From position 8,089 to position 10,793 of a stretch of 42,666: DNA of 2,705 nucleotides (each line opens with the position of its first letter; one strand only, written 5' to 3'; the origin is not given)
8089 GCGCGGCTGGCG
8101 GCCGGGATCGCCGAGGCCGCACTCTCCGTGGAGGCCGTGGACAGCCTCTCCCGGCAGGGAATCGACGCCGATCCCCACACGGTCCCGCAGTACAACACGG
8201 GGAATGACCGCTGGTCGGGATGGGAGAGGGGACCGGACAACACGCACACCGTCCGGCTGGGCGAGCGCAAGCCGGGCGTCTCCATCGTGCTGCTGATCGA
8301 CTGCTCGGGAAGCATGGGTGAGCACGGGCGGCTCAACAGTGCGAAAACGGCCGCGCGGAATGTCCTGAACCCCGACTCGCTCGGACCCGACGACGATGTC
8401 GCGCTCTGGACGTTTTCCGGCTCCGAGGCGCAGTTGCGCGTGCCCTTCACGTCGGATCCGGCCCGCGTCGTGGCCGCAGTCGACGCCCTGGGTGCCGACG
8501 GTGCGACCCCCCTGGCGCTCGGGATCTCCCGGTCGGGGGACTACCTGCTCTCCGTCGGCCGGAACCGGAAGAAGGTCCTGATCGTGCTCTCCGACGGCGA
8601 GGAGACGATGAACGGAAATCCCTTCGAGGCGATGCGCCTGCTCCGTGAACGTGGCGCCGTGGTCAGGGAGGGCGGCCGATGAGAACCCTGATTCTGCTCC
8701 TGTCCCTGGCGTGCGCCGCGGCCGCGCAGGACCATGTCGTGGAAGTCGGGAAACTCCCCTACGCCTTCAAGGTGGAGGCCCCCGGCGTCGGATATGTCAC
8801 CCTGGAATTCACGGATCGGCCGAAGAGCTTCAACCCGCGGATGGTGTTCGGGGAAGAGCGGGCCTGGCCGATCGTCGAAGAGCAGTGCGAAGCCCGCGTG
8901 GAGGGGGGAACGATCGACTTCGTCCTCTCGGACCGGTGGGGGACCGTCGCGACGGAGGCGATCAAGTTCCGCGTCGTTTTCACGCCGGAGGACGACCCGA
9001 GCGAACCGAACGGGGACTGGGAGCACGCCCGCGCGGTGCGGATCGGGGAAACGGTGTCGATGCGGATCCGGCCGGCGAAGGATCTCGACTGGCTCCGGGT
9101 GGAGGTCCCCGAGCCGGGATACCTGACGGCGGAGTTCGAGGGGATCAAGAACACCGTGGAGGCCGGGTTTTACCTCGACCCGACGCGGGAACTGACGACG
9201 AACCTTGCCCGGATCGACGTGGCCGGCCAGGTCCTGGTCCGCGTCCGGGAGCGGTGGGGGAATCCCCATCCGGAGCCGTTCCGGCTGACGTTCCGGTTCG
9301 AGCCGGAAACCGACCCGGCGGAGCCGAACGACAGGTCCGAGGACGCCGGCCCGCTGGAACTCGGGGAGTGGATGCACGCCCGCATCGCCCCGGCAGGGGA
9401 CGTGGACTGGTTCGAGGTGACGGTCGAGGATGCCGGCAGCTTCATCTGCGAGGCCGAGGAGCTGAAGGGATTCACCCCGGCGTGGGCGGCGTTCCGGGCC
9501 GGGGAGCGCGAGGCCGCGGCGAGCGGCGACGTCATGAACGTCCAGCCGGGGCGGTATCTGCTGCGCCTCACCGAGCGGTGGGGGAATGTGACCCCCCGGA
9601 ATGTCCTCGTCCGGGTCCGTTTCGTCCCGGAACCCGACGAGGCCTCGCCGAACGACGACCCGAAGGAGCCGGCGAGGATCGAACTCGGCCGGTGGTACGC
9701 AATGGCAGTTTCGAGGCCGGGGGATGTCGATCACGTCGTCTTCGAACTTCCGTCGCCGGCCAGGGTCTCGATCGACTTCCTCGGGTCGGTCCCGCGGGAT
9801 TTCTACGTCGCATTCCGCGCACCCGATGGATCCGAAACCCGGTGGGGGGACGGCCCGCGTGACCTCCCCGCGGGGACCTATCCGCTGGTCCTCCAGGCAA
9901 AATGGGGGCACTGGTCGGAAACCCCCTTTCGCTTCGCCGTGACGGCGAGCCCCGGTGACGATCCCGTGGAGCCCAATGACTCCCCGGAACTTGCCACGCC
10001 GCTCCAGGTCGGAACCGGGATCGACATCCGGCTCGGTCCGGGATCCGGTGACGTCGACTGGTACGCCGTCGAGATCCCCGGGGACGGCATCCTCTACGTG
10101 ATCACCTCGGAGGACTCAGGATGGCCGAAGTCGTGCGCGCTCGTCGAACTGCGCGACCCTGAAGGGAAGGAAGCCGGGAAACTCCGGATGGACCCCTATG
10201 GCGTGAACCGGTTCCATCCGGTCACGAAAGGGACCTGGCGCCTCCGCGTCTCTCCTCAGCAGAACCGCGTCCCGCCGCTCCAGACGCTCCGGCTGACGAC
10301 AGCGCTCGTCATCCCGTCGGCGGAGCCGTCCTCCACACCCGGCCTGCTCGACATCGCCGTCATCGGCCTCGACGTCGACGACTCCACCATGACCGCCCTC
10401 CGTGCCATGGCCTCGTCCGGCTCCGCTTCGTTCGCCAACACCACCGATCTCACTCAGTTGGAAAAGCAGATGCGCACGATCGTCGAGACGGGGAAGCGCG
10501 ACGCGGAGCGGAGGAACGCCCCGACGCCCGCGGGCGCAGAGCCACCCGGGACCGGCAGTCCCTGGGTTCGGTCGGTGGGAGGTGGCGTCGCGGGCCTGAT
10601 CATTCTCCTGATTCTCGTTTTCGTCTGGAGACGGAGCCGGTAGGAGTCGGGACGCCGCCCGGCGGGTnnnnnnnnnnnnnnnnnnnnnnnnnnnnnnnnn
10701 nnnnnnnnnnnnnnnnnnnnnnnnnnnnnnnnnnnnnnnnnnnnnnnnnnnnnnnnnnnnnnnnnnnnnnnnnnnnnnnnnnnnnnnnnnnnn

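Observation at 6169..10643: Translationally coupled pair: giant coiled-coil vWA protein plus PPC-repeat secreted anchor protein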

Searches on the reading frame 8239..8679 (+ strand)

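Call 12: search_protein_families(library=pfam, proteins=[window:8239-8679:+], max_evalue=10)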
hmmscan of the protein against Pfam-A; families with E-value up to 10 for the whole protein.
seq(147 aa): 3 families
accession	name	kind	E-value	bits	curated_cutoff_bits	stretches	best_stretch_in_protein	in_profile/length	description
PF13519.12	VWA_2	-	9.3e-16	58.8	27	1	16-121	1-107/107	von Willebrand factor type A domain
PF00092.34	VWA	-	8.1e-13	49.4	23.8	1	16-140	2-132/174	von Willebrand factor type A domain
PF05762.20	VWA_CoxE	-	0.00031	20.7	26.4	1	5-140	47-180/222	VWA domain containing CoxE-like protein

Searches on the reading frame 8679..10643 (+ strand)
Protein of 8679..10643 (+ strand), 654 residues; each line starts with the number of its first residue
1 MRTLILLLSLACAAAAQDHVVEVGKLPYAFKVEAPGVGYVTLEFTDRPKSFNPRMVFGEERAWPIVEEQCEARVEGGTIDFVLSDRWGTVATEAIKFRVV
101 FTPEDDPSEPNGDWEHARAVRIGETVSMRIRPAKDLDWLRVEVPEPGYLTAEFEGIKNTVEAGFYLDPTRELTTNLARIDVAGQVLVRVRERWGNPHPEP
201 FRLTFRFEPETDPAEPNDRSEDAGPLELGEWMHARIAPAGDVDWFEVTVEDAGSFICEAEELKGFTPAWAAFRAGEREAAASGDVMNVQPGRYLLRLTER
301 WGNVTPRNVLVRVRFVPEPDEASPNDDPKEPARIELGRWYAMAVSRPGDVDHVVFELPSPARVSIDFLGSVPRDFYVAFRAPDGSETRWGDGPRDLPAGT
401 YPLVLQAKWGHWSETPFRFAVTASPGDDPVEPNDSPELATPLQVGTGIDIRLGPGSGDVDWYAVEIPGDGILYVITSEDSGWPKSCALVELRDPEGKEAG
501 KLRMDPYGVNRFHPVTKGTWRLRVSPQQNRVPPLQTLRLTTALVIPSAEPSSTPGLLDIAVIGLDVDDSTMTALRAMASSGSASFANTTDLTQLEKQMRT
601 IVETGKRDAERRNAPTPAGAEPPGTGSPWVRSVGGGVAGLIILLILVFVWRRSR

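Call 6: search_protein_families(library=pfam, proteins=[window:8679-10643:+], max_evalue=0.1)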
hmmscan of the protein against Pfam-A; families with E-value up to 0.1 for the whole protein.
window:8679-10643:+ (654 aa): 1 family
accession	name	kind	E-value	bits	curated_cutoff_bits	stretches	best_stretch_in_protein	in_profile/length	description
PF04151.21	PPC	-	0.0015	19.8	25.9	0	458-525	1-69/70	Bacterial pre-peptidase C-terminal domain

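Call 7: search_protein_families(library=ncbifam, proteins=[window:8679-10643:+], max_evalue=0.1)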
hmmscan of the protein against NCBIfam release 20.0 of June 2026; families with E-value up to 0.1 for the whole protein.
window:8679-10643:+ (654 aa): 0 families

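Call 13: find_homologous_proteins(query=window:8679-10643:+)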
Query window:8679-10643:+ (654 aa): 10 proteins with E <= 0.001 among 8000 candidates.
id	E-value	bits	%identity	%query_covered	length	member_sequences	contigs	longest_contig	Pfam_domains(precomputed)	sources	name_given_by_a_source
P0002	0.0e+0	1504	100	100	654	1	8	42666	-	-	-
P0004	2.4e-191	656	51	97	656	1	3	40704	-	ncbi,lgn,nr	ncbi:MAG: hypothetical protein IT452_10585 [Planctomycetia bacterium]|nr:hypothetical protein [Planc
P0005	9.2e-119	416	39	94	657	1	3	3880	-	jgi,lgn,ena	-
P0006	2.1e-118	415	39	93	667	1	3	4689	-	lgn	-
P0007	1.9e-38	150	25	94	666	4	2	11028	-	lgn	-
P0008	2.1e-25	107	27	56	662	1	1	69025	PF04151.22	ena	-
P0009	3.1e-17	80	25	55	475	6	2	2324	PF04151.22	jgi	jgi:hypothetical protein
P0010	9.0e-17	79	25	55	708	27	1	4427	PF04151.22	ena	-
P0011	1.5e-5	42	24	43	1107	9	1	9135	PF04151.22,PF00395.26,PF00082.28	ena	-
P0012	2.1e-5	41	27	22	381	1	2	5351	-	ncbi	ncbi:MAG: hypothetical protein D6806_02700, partial [Deltaproteobacteria bacterium]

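Call 15: find_encoding_contigs(protein=P0004, flank=8000, max_places=3)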
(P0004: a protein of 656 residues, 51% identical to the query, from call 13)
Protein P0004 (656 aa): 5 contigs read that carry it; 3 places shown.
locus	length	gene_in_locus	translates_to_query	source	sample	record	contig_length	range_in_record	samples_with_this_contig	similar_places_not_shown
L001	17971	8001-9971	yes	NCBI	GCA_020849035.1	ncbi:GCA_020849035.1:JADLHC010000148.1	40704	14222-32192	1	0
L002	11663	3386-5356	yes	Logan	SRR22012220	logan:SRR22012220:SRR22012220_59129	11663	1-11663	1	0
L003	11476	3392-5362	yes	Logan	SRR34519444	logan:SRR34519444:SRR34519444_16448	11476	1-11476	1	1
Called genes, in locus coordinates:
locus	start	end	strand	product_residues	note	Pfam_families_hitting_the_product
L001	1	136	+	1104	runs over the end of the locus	PF00211:Guanylate_cyc, PF12862:ANAPC5 (faint), PF13191:AAA_16, PF07719:TPR_2 (faint), PF13181:TPR_8 (faint), PF13424:TPR_12 (weak), PF17874:TPR_MalT, PF13424:TPR_12 (weak), +2 more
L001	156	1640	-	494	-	-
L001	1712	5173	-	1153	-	PF00069:Pkinase, PF07714:PK_Tyr_Ser-Thr, PF13414:TPR_11 (faint), PF13431:TPR_17 (faint), PF00515:TPR_1 (faint), PF07719:TPR_2 (faint), PF13181:TPR_8 (faint), PF13371:TPR_9 (faint)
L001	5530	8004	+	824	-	PF00092:VWA, PF13519:VWA_2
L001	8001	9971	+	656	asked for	-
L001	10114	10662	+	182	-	-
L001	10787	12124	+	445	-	-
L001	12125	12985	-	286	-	-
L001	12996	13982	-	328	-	PF04055:Radical_SAM (weak)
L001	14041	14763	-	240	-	-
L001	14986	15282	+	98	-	PF01257:2Fe-2S_thioredx (faint)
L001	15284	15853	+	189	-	PF08207:EFP_N, PF01132:EFP, PF09285:Elong-fact-P_C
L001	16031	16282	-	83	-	-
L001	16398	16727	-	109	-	-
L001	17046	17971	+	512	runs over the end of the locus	PF00069:Pkinase, PF07714:PK_Tyr_Ser-Thr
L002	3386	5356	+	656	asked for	-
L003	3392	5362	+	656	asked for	-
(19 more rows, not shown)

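Call 22: find_encoding_contigs(protein=P0007, flank=8000, max_places=2)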
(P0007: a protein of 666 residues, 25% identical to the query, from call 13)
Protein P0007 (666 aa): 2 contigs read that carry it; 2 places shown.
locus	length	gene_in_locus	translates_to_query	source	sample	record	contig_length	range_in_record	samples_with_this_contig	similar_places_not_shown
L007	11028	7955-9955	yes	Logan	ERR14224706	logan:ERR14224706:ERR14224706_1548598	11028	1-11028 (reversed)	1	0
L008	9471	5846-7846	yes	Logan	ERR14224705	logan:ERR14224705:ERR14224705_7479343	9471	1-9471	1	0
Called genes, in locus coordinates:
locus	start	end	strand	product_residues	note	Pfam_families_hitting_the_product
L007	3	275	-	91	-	?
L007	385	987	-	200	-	PF01841:Transglut_core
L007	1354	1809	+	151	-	-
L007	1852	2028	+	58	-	-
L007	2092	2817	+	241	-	-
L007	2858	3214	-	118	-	-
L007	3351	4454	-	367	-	PF00487:FA_desaturase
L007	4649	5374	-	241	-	PF01209:Ubie_methyltran (faint), PF13489:Methyltransf_23, PF13847:Methyltransf_31 (weak), PF08241:Methyltransf_11, PF08242:Methyltransf_12, PF13649:Methyltransf_25 (weak)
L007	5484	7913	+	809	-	PF00092:VWA (weak), PF13519:VWA_2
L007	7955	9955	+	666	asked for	-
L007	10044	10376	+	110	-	-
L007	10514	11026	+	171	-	?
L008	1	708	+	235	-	?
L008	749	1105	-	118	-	-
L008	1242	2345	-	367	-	PF00487:FA_desaturase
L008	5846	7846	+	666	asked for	-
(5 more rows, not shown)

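Call 23: find_encoding_contigs(protein=P0006, flank=8000, max_places=2)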
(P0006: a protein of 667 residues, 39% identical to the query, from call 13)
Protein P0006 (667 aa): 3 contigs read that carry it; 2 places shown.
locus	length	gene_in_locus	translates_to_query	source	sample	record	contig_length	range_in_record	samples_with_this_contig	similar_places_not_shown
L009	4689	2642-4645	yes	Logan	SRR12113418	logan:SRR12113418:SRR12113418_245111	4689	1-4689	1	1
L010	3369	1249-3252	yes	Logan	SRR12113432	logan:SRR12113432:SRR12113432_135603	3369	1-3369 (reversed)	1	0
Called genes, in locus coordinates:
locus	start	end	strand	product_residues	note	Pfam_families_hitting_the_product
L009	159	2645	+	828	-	PF00092:VWA, PF05762:VWA_CoxE (weak), PF13519:VWA_2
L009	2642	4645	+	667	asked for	-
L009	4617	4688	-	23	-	?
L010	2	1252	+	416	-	?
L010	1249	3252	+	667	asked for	-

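Call 24: find_encoding_contigs(protein=P0005, flank=8000, max_places=2)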
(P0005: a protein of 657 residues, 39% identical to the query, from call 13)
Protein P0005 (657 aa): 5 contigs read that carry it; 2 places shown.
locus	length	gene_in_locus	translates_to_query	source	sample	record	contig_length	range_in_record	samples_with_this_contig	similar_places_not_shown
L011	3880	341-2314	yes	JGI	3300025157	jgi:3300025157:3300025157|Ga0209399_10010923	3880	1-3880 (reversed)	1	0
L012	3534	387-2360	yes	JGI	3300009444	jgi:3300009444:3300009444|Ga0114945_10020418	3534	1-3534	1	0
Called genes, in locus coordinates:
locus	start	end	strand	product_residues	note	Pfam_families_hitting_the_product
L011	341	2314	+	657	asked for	-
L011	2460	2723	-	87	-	-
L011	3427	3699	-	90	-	-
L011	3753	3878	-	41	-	?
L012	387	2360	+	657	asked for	-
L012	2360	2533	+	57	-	-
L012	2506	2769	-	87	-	-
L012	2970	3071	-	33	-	-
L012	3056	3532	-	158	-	?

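Call 49: predict_structure(alignment_id=A1)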
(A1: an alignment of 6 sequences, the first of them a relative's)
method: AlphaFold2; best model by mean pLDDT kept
length: 654 residues; sequences in the alignment: 6
mean_pLDDT: 77.6   pTM: 0.54
mean pLDDT of the five models: 77.6, 75.8, 75.7, 75.3, 73.5
residues with pLDDT >= 90: 216; 70-90: 275; 50-70: 75; < 50: 88
segments of 3 or more residues with pLDDT < 50: 1-14, 506-508, 548-593, 613-635
pLDDT, mean of each block of 10 residues (from residue 1): 36 63 92 92 90 94 92 93 91 90 88 93 93 91 93 87 91 89 94 82 93 82 90 77 91 88 81 90 90 92 76 84 78 92 81 90 87 87 82 80 87 85 73 83 81 72 88 71 67 87 59 85 77 68 62 32 37 42 40 54 54 42 36 52 75 58
secondary structure, 60 per line:
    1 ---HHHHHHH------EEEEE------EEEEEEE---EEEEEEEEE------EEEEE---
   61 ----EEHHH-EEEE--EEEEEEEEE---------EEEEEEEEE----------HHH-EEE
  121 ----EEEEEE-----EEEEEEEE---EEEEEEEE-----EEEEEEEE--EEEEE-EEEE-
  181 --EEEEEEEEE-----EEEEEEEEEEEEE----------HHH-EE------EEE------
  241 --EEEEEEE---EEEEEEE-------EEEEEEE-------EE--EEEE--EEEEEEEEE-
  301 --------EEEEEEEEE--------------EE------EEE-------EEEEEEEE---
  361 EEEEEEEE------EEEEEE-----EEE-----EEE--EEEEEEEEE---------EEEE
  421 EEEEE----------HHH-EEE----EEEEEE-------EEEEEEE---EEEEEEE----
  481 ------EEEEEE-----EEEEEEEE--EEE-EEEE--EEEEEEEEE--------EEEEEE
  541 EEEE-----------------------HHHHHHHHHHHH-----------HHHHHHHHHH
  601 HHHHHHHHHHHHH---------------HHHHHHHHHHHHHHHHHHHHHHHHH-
elements in order: H4-10 E17-21 E28-34 E38-46 E53-57 E71-74 E77-85 E95-103 E118-120 E125-130 E136-143 E147-154 E160-167 E170-174 E176-179 E183-191 E197-209 E232-234 E243-249 E253-259 E267-273 E285-288 E291-299 E309-317 E340-342 E350-357 E361-368 E375-380 E386-388 E394-396 E399-407 E417-425 E440-442 E447-452 E460-466 E470-476 E487-492 E498-505 E508-510 E512-515 E518-526 E535-544 H568-579 H591-613 H629-653

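Call 56: fold_search(model_id=the predicted structure, library=pdb)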
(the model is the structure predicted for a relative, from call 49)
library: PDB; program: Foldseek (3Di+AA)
matches with E <= 10: 1326; with E <= 0.001: 62
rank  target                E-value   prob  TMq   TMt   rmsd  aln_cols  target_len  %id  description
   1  5iku                  7.8e-09  1.00  0.14  0.36  18.4       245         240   18  Crystal structure of the Hathewaya histolytica ColG tandem collagen-binding domain s3as3b in the presence of calcium at  (released 2017-03-15)
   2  3kq4_B                8.6e-09  1.00  0.11  0.15  20.9       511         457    8  Structure of Intrinsic Factor-Cobalamin bound to its receptor Cubilin (released 2010-03-09)
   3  8w7n                  2.3e-07  1.00  0.12  0.08  22.8       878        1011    7  Crystal structure of the in-cell Cry1Aa purified from Bacillus thuringiensis (released 2024-03-06)
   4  8ziy_A                6.2e-07  1.00  0.16  0.17  20.7       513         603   11  trypsinogen-EP-E574A (released 2025-05-21)
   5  4gz9_A                6.8e-07  1.00  0.13  0.14  25.9       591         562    8  Mouse Neuropilin-1, extracellular domains 1-4 (a1a2b1b2) (released 2012-10-17)
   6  8h3u_A                7.1e-07  1.00  0.13  0.14  25.1       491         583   11  Inhibitor-bound EP, polyA model (released 2022-11-23)
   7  8zj4_A                7.1e-07  1.00  0.15  0.16  21.7       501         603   11  trypsinogen-EP-N619A (released 2025-05-21)
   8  2qql_A                1.3e-06  1.00  0.12  0.14  28.2       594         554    9  Neuropilin-2 a1a2b1b2 Domains in Complex with a Semaphorin-Blocking Fab (released 2007-11-20)
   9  4w8j                  2.8e-06  0.97  0.11  0.08  22.8       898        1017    6  Structure of the full-length insecticidal protein Cry1Ac reveals intriguing details of toxin packaging into in vivo form (released 2014-09-17)
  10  9en2_A                4.7e-06  1.00  0.14  0.29  11.7       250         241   10  Crystal structure of the metalloproteinase enhancer PCPE-1 complexed with nanobodies VHH-H4 and VHH-I5 (released 2024-07-03)
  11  9h9a                  4.7e-06  0.93  0.11  0.08  24.4       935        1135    7  native structure of the full-length pesticidal protein Cry8Ba2, from crystals formed in vivo (form 1) (released 2025-12-03)
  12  7m0r_E                5.6e-06  0.99  0.11  0.15  26.6       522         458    9  Cryo-EM structure of the Sema3A/PlexinA4/Neuropilin 1 complex (released 2021-05-05)
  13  9ijj_4G               7.5e-06  0.66  0.08  0.03  24.6       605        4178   10  In situ structure of the central apparatus in mouse sperm axoneme. (released 2025-06-04)
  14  8woq_A                9.4e-06  1.00  0.15  0.15  11.1       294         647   10  Cryo-EM structure of human SIDT1 protein with C1 symmetry at neutral pH (released 2024-03-20)
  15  6fzv_D                1.1e-05  1.00  0.16  0.31   9.7       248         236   10  Crystal structure of the metalloproteinase enhancer PCPE-1 bound to the procollagen C propeptide trimer (short) (released 2018-07-04)
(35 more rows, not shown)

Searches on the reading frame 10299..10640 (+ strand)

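Call 12: search_protein_families(library=pfam, proteins=[window:10299-10640:+], max_evalue=10)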
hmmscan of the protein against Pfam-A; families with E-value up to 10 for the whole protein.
seq(114 aa): 1 family
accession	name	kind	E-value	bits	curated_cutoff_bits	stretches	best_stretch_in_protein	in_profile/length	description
PF12086.13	DUF3563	-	0.018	15.5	26.9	1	43-66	28-51/61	Protein of unknown function (DUF3563)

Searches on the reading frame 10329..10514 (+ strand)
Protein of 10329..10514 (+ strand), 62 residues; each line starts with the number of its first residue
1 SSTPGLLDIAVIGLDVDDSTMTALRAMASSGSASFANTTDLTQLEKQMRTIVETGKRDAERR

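Call 33: search_solved_structures(query=A3, max_evalue=10, show_alignments=3)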
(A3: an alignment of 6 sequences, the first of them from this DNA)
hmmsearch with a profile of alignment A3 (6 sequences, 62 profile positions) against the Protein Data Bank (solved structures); distinct sequences matched with E-value up to 10: 7.
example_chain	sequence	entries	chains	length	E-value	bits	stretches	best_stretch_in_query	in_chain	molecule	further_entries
9e5c_4s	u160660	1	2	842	0.0025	20.6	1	21-52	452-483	VWFA domain-containing protein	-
5x11_A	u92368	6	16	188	0.12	15.1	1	23-58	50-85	Transcriptional regulator | PadR family transcriptional regulator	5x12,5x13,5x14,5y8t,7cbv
7dko_A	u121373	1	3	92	0.18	14.6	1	28-61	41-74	de novo designed protein AM2M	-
7obi_A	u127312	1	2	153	0.58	13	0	14-27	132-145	CTPR-rv4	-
1kwb_B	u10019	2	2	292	1.1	12.2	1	3-29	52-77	2,3-Dihydroxybiphenyl dioxygenase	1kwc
1dhy_A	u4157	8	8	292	1.1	12.1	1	3-29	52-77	2,3-DIHYDROXYBIPHENYL 1,2-DIOXYGENASE | 2,3-DIHYDROXYBIPHENYL-1,2-DIOXYGENASE | 2,3-Dihydroxybiphenyl dioxygenase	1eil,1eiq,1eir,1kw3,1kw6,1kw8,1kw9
3ewq_A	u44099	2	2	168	1.6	11.6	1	5-32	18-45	Non-structural protein 3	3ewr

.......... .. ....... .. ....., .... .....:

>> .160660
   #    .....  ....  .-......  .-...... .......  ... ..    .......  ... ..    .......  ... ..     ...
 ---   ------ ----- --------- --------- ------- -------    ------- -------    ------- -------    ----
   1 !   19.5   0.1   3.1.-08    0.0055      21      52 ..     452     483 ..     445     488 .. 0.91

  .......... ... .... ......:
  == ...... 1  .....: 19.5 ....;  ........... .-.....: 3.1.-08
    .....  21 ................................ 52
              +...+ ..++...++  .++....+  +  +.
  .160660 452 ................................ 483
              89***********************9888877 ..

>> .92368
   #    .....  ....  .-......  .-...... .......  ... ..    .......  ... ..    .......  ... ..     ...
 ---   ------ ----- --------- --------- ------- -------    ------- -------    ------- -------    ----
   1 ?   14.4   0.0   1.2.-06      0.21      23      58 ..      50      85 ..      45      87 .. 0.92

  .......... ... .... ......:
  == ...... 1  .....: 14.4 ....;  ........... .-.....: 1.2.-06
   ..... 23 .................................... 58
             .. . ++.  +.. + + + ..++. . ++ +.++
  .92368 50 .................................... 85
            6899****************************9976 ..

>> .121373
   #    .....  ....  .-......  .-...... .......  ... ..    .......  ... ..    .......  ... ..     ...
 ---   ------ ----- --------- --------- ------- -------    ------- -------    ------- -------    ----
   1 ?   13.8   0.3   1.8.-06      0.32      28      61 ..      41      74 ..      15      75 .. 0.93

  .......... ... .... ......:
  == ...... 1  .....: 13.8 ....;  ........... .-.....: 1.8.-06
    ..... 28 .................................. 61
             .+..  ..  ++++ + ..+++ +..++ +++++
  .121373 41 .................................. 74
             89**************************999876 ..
